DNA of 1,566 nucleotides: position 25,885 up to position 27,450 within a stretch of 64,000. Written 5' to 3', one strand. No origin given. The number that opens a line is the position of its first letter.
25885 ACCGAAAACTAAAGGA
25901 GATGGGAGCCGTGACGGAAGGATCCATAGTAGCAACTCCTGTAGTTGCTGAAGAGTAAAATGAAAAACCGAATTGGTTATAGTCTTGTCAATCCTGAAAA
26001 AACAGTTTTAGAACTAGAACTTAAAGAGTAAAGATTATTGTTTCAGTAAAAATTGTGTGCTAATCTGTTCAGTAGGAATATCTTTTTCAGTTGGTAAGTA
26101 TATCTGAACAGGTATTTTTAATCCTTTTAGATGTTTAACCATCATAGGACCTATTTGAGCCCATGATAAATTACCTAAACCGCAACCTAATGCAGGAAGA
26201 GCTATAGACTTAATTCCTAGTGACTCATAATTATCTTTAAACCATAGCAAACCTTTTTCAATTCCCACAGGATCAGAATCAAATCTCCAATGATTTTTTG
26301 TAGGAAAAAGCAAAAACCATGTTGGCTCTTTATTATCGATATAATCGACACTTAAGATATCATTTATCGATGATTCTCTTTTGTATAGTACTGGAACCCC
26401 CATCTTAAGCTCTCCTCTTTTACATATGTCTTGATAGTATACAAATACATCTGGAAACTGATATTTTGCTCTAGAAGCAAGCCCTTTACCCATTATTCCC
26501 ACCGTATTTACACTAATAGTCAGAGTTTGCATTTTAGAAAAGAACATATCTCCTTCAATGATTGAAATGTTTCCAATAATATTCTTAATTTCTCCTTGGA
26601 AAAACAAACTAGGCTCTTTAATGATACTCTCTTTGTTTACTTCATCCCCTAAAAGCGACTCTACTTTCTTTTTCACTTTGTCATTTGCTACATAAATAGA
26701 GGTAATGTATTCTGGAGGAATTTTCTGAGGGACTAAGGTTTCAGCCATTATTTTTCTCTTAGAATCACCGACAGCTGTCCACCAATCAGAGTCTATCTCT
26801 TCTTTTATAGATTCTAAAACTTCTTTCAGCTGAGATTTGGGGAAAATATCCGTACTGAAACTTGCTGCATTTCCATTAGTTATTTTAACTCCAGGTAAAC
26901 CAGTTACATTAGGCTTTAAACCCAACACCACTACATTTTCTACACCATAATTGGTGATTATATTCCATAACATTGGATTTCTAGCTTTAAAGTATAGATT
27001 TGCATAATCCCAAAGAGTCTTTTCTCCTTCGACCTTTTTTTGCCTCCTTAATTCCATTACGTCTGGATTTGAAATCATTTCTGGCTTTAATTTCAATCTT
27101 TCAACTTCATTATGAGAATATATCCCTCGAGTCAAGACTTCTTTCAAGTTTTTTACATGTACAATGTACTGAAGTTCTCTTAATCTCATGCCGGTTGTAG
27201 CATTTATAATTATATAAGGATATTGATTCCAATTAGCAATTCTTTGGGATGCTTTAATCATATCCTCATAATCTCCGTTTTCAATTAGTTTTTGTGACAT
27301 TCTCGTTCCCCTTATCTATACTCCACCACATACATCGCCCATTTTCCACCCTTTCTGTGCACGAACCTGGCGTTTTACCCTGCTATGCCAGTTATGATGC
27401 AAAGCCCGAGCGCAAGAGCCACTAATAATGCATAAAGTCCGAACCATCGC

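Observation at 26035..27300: Single-chain DarT-DarG (DNA ADP-ribosyl writer plus eraser) in a DPANN-like archaeon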

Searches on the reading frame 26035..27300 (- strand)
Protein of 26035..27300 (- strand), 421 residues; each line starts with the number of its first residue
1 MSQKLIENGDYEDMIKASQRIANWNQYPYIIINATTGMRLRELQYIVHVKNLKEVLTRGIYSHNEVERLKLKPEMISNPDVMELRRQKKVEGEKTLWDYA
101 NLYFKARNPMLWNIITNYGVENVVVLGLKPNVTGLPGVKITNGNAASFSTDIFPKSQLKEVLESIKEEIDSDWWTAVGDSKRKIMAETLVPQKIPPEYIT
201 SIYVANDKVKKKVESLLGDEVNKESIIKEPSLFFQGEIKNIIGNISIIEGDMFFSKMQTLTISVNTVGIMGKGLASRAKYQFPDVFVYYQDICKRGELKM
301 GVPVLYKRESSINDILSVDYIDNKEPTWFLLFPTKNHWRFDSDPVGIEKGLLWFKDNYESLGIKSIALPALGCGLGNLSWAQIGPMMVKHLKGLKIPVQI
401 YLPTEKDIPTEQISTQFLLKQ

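Call 3: search_protein_families(library=pfam, proteins=[window:26035-27300:-], max_evalue=0.1)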
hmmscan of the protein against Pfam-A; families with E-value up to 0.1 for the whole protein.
window:26035-27300:- (421 aa): 3 families
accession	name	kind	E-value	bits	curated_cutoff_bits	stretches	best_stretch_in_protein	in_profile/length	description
PF14487.12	DarT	-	1.1e-38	133.4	22.5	1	45-234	2-201/201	ssDNA thymidine ADP-ribosyltransferase, DarT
PF01661.27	Macro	-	4.2e-06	27.1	22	1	264-382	4-113/118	Macro domain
PF06590.16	PerB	-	0.074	14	25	0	174-266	26-117/129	PerB protein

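Call 4: search_protein_families(library=padloc, proteins=[window:26035-27300:-], max_evalue=0.1)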
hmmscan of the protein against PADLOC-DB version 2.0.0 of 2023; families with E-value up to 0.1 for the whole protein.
window:26035-27300:- (421 aa): 2 families
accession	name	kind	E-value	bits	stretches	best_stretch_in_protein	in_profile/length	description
PDLC02990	DarG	-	3.8e-44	149.5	1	245-408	2-150/329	-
PDLC02991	DarT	-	2.1e-33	113.8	1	41-234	10-196/196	-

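Call 5: search_protein_families(library=ncbifam, proteins=[window:26035-27300:-], max_evalue=0.1)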
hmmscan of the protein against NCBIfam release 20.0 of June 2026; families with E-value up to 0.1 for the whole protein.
window:26035-27300:- (421 aa): 2 families
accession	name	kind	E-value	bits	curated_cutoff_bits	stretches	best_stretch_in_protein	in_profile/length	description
NF048014.1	antitoxin_DarG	equivalog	7.2e-41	140.6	250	1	245-409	1-154/338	type II toxin-antitoxin system antitoxin DNA ADP-ribosyl glycohydrolase DarG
NF048013.1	toxin_DarT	equivalog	2.1e-25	89.7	150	1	45-234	3-204/204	type II toxin-antitoxin system toxin DNA ADP-ribosyl transferase DarT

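Call 6: search_solved_structures(query=window:26035-27300:-, max_evalue=0.001, show_alignments=4)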
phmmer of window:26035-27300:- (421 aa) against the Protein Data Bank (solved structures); distinct sequences matched with E-value up to 0.001: 4.
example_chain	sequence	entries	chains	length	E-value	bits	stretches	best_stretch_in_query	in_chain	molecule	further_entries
7omu_AAA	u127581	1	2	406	8.2e-113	380.6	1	38-419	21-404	Macro domain-containing protein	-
5m31_A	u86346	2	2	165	1.9e-21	79.7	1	243-405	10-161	Appr-1-p processing domain protein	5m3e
5m3i_A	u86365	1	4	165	1.7e-19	73.2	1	244-395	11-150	RNase III inhibitor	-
7omv_AAA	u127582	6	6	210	2.1e-05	26.8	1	43-217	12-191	DarT domain-containing protein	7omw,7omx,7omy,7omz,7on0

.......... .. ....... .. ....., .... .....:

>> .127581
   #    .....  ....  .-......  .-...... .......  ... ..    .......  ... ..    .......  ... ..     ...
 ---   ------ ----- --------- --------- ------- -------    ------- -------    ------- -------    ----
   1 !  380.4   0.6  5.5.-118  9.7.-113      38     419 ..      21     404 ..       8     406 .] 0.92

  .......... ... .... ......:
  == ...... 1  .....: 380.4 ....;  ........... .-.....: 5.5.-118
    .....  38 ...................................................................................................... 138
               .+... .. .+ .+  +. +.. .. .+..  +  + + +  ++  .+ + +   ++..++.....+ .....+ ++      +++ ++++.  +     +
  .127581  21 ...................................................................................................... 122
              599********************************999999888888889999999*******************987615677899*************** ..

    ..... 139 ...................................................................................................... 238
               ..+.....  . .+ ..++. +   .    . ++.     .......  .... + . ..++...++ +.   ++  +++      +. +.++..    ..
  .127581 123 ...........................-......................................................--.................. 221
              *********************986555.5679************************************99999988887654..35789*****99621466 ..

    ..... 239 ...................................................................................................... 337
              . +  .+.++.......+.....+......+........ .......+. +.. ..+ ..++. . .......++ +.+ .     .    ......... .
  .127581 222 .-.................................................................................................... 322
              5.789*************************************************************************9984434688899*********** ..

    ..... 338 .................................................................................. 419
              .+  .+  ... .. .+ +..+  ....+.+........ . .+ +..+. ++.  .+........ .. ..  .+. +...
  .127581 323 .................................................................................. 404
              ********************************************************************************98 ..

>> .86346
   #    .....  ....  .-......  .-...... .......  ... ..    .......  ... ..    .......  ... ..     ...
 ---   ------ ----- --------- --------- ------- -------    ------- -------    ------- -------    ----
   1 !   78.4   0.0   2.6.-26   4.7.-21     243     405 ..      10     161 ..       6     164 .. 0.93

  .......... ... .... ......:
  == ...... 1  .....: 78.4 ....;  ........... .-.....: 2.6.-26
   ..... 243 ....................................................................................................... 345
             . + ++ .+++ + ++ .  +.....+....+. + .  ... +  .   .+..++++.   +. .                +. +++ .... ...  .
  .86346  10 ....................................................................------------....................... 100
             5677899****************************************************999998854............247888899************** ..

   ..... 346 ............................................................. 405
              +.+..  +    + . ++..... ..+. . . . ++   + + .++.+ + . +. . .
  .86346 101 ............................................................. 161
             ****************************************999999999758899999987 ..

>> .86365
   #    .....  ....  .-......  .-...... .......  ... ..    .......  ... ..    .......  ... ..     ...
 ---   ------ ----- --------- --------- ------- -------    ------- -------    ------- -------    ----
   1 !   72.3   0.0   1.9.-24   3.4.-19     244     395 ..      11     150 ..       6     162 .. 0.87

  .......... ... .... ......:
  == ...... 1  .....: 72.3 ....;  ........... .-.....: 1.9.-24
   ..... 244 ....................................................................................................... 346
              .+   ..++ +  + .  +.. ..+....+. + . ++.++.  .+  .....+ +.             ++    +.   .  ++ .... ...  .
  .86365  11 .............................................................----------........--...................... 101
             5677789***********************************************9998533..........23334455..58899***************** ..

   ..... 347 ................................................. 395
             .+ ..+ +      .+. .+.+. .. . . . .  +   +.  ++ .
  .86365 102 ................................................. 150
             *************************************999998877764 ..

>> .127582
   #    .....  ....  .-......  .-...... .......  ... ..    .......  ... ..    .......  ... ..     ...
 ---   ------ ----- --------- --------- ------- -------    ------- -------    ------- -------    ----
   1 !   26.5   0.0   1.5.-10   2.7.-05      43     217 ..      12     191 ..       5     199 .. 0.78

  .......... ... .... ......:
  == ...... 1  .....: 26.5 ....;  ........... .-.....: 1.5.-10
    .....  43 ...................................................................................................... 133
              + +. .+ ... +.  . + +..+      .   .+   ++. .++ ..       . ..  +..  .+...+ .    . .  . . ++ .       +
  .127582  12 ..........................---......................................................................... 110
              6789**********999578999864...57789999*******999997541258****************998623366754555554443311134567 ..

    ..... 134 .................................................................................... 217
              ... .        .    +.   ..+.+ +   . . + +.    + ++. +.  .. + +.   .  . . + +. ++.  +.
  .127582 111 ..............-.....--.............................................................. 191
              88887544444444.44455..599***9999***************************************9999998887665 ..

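Call 7: find_homologous_proteins(query=window:26035-27300:-)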
Query window:26035-27300:- (421 aa): 2427 proteins with E <= 0.001 among 5974 candidates; the best 120 are listed.
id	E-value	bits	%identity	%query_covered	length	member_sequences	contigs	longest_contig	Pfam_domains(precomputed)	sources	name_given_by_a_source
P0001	2.7e-255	865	100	91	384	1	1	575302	PF14487.13,PF01661.28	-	-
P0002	2.6e-183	628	71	91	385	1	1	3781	PF14487.13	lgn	-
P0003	4.4e-182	624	69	93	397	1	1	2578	PF14487.13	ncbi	-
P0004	3.7e-178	611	70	91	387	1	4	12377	PF14487.13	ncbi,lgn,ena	ncbi:MAG: DarT ssDNA thymidine ADP-ribosyltransferase family protein [Nanoarchaeota archaeon]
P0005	7.6e-178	610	69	91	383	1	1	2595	PF14487.13,PF01661.28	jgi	-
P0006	2.7e-170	585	67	89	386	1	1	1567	PF14487.13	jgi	jgi:hypothetical protein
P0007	7.6e-160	550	65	90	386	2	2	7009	PF14487.13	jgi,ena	-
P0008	9.0e-134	465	55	90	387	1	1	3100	PF14487.13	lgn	-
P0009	9.6e-130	451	54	90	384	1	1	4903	PF14487.13,PF01661.28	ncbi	-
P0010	4.8e-128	446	53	90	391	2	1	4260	PF14487.13,PF01661.28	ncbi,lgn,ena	-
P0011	5.7e-122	426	53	90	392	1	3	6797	PF14487.13,PF01661.28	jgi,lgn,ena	-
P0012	1.6e-120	421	49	90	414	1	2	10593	PF14487.13,PF01661.28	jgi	-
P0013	2.1e-120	421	51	90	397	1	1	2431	PF14487.13,PF01661.28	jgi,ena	-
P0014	2.3e-120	420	51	91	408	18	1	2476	PF14487.13,PF01661.28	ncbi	-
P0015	8.1e-120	419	49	90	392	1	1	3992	PF14487.13,PF01661.28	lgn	-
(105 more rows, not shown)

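Call 24: find_related_loci(query=A1, collection=genome_contigs, flank=6000)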
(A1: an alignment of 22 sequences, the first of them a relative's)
Query A1 (384 aa) in genome_contigs; peptide patterns used: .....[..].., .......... (x = any residue, [..] = any of these).
599 stretches matched a pattern (row limit reached: there are more); 506 encode a relative of the query (tblastn E <= 1e-3); the best 80 are kept; 80 distinct loci.
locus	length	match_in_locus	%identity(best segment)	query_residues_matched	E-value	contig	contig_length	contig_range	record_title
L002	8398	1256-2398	50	3-384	1e-124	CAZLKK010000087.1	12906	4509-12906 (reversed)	MAG TPA_asm: uncultured Chloroflexaceae bacterium isolate binchicken_co405_347 genome assembly, contig: NODE_7269_length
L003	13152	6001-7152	49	3-384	3e-123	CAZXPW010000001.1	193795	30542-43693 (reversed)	MAG TPA_asm: uncultured Pirellulales bacterium isolate binchicken_co44_206 genome assembly, contig: NODE_74_length_19379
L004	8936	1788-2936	50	3-383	5e-122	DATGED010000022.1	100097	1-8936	MAG TPA_asm: Candidatus Acidoferrum sp. isolate SMAG_U9693 k141_127534, whole genome shotgun sequence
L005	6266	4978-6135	48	2-382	4e-122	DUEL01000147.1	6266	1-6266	MAG TPA_asm: Thermoflexia bacterium isolate J88 Contig147, whole genome shotgun sequence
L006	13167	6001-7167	48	1-383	9e-122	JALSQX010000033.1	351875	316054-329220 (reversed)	MAG: Blastocatellia bacterium isolate 356-308_maxbin2_scaf2bin.121 356-308_scaffold_2_c1, whole genome shotgun sequence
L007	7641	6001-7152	49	3-383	1e-121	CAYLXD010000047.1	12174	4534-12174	MAG TPA_asm: uncultured Pirellulales bacterium isolate binchicken_co89_495 genome assembly, contig: NODE_10225_length_12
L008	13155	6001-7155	50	3-384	5e-121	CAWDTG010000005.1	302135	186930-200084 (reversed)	MAG: uncultured Acidobacteriaceae bacterium isolate MFD05377.bin.1.149 genome assembly, contig: contig_48262, whole geno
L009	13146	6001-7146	49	3-382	1e-120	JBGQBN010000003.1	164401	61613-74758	MAG: Terriglobia bacterium isolate OBJ2_061818_110_63 k141_1022447_length_164401_cov_14.0257, whole genome shotgun seque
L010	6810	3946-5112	49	2-382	7e-121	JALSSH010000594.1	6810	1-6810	MAG: Ardenticatenia bacterium isolate 356-308_metabat2_scaf2bin.043 356-308_scaffold_8199_c1, whole genome shotgun seque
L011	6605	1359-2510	47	2-384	1e-120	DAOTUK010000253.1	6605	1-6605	MAG TPA_asm: Chloroflexaceae bacterium isolate F17_56 k129_2281366, whole genome shotgun sequence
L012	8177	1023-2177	49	3-384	6e-121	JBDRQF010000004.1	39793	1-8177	MAG: Elusimicrobiota bacterium isolate MEGAHIT-group-2.27 k141_359310, whole genome shotgun sequence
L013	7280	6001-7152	49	1-382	4e-120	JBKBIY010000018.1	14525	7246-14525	MAG: bacterium isolate 21I_057.bin.20 NODE_18_length_14525_cov_4.010174, whole genome shotgun sequence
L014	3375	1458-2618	49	1-383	4e-123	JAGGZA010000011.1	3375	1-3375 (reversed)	MAG: Candidatus Aerophobetes bacterium isolate AUK192 PB_MBMC_146_c_000000000075, whole genome shotgun sequence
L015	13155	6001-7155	47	2-384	3e-119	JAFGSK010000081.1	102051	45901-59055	MAG: candidate division WOR-3 bacterium isolate Zod_Metabat.887 k87_12747899, whole genome shotgun sequence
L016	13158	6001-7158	47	1-384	3e-119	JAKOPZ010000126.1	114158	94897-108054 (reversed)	MAG: Chloroflexota bacterium isolate all_maxbin.084 k201_431044, whole genome shotgun sequence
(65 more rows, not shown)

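Call 35: find_encoding_contigs(protein=P0004, flank=8000, max_places=4)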
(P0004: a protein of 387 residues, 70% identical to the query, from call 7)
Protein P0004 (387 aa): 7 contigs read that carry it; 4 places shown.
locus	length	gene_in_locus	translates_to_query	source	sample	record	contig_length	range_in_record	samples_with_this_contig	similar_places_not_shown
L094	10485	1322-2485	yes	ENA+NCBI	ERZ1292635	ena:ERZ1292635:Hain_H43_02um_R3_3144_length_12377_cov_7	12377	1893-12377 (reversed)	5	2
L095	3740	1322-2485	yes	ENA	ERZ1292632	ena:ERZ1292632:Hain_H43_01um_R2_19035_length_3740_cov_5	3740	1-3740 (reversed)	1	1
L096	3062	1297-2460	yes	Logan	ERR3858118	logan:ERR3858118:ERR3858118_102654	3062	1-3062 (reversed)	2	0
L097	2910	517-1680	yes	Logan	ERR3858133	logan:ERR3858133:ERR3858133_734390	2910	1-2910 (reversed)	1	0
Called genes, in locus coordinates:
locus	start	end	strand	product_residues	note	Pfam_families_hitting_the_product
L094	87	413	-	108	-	-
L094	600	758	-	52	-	-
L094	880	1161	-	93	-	-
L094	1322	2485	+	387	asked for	PF14487:DarT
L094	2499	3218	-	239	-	PF01172:SBDS_N, PF09377:SBDS_domain_II, PF20268:SBDS_C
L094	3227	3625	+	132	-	PF00293:NUDIX, PF14815:NUDIX_4 (weak)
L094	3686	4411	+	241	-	PF10584:Proteasome_A_N, PF00227:Proteasome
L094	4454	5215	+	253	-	PF03372:Exo_endo_phos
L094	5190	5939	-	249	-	-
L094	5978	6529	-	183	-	-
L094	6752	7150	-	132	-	-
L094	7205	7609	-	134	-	PF01956:EMC3_TMCO1, PF02096:60KD_IMP (weak)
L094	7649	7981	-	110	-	-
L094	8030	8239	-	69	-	-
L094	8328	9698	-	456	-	PF00344:SecY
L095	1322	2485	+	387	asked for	PF14487:DarT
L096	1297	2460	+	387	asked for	PF14487:DarT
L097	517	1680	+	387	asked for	PF14487:DarT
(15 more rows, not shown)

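Call 36: find_encoding_contigs(protein=P0007, flank=8000, max_places=3)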
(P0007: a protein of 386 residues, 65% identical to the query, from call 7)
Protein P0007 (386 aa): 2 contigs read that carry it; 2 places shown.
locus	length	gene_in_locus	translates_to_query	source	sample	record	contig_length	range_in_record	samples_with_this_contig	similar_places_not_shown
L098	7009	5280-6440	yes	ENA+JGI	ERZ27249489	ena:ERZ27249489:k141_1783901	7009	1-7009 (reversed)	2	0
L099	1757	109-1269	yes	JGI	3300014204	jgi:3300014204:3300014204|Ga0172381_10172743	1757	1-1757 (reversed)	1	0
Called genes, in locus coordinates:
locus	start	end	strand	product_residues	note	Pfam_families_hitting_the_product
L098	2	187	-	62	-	?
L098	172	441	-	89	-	-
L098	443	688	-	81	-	-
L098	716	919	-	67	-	-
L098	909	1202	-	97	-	-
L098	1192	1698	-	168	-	-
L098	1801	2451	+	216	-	PF19810:HFX_2341_N, PF22662:Csa3_N, PF23400:CARF_Card1 (weak), PF13412:HTH_24 (weak)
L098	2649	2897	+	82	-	-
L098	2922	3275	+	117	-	-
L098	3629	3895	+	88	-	-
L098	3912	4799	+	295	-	-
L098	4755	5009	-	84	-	-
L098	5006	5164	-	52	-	-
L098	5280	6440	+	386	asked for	PF14487:DarT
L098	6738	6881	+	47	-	-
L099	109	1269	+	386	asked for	PF14487:DarT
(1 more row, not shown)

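Call 48: search_protein_families(library=phrogs, proteins=[window:26035-27189:-], max_evalue=0.01)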
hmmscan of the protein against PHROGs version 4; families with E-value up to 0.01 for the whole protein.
window:26035-27189:- (384 aa): 2 families
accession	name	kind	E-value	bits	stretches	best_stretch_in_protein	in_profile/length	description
phrog_335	-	other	8.5e-24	85.5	1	184-378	31-215/422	phosphatase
phrog_30914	-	unknown function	1.2e-21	78.1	1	208-364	2-147/371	-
